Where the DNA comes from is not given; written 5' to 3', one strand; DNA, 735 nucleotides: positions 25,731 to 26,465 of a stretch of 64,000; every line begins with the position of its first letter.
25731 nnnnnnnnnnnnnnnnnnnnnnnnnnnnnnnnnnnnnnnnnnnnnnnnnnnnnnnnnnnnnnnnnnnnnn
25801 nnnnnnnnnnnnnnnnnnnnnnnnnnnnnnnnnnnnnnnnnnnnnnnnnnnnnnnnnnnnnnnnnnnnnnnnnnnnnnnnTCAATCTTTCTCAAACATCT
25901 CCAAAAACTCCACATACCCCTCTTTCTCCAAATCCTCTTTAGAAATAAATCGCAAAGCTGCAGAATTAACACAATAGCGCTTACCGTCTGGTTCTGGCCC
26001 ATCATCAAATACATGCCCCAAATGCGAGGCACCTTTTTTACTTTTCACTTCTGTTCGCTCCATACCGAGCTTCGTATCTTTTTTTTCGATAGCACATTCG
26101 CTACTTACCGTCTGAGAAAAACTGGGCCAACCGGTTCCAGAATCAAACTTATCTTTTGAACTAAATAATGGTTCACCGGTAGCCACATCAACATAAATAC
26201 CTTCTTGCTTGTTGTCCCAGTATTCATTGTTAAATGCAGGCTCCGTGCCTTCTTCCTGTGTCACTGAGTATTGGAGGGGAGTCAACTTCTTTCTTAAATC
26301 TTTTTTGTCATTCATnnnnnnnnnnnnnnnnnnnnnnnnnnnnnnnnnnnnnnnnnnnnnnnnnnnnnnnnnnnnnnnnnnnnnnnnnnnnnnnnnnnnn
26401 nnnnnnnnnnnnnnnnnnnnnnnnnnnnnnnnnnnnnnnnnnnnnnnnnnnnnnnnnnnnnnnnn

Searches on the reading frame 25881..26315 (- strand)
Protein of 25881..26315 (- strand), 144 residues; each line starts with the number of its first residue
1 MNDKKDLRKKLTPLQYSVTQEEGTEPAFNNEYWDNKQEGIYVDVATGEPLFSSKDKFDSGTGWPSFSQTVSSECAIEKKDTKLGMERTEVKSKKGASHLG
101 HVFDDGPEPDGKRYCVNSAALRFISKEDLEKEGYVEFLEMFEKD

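Call 7: search_protein_families(library=pfam, proteins=[window:25881-26315:-], max_evalue=0.001)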
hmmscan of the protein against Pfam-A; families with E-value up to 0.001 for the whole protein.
window:25881-26315:- (144 aa): 1 family
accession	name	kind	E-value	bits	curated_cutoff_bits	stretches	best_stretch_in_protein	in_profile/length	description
PF01641.26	SelR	-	7.5e-48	161.7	24.9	1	11-124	1-115/116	SelR domain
